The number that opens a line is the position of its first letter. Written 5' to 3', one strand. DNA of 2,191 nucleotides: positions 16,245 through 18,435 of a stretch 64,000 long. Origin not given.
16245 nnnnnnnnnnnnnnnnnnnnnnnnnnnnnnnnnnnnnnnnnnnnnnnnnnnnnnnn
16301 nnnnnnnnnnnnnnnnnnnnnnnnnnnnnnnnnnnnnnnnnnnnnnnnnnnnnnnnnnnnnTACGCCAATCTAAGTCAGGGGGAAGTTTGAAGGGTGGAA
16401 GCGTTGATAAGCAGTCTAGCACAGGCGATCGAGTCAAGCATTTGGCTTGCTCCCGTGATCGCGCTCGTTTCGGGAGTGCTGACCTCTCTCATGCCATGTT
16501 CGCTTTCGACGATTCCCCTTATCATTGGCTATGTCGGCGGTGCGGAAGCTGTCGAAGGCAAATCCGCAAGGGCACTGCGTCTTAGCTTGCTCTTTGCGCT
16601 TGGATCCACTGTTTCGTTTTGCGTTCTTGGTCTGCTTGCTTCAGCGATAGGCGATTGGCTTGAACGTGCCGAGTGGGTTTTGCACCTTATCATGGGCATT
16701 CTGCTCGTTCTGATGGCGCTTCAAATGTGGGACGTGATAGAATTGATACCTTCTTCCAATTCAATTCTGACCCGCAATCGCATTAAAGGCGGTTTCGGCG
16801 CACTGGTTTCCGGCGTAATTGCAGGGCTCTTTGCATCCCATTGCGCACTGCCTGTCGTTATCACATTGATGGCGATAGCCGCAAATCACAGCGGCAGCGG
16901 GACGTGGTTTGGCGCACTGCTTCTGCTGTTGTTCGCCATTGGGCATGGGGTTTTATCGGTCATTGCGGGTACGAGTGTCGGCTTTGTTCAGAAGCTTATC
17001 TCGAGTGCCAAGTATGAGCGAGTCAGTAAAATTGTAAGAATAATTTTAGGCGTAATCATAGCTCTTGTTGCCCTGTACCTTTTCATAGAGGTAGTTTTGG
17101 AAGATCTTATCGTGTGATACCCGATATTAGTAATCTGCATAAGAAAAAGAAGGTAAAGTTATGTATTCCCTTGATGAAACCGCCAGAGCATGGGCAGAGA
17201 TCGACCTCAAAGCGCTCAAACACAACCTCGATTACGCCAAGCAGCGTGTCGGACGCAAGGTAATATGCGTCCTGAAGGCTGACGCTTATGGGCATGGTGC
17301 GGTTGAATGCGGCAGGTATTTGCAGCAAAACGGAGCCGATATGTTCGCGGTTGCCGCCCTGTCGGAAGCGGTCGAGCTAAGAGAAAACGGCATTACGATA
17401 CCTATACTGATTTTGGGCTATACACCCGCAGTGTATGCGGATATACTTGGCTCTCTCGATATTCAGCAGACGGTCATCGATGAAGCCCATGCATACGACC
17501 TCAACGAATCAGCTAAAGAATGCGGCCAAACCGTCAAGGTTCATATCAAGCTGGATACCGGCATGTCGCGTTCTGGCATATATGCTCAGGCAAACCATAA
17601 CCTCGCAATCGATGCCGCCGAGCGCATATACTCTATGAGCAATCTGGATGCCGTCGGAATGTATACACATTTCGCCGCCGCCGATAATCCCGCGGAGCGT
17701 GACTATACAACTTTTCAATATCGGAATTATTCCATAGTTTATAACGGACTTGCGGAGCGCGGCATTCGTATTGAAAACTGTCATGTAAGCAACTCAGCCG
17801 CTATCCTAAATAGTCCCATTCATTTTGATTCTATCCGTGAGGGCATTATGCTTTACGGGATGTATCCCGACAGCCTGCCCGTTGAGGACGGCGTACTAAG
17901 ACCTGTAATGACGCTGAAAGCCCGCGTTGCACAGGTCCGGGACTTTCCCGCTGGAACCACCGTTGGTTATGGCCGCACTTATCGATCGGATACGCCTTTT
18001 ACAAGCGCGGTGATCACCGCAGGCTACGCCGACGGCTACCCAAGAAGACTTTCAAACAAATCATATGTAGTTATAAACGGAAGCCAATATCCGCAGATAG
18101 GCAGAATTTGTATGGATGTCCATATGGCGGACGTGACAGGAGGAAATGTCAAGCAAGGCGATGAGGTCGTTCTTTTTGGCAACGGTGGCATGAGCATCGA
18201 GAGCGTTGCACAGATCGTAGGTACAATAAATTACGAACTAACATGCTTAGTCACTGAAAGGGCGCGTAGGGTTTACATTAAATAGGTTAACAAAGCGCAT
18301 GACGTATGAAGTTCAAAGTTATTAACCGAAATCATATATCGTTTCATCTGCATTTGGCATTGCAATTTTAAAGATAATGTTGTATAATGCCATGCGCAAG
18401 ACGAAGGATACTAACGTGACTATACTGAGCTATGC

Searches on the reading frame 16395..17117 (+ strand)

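Call 27: search_protein_families(library=pfam, proteins=[window:16395-17117:+], max_evalue=0.001)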
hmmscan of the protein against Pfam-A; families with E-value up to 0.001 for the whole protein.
window:16395-17117:+ (240 aa): 2 families
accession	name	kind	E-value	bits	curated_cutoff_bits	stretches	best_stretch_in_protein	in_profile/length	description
PF02683.22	DsbD_TM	-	7.1e-18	65.1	27.1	1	17-230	2-215/219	Cytochrome C biogenesis protein transmembrane domain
PF13386.12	DsbD_2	-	1.4e-12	48.4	24.9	1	23-220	2-198/199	Cytochrome C biogenesis protein transmembrane region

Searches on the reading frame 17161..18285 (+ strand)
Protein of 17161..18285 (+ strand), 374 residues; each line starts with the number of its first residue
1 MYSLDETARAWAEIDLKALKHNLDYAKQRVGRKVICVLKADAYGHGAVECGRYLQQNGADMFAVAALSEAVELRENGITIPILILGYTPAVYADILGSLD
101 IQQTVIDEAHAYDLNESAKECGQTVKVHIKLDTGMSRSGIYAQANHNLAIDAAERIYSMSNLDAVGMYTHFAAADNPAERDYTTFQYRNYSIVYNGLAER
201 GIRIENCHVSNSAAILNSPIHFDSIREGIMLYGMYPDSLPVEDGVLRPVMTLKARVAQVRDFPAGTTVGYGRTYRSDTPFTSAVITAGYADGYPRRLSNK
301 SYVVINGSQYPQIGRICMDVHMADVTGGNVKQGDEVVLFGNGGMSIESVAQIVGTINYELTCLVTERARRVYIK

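Call 27: search_protein_families(library=pfam, proteins=[window:17161-18285:+], max_evalue=0.001)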
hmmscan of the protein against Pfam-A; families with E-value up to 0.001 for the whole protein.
window:17161-18285:+ (374 aa): 2 families
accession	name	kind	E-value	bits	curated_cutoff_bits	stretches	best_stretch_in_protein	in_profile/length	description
PF01168.26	Ala_racemase_N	-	6.6e-62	209.5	24.1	1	14-236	1-220/220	Alanine racemase, N-terminal domain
PF00842.27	Ala_racemase_C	-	1.6e-44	151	25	1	249-372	1-127/127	Alanine racemase, C-terminal domain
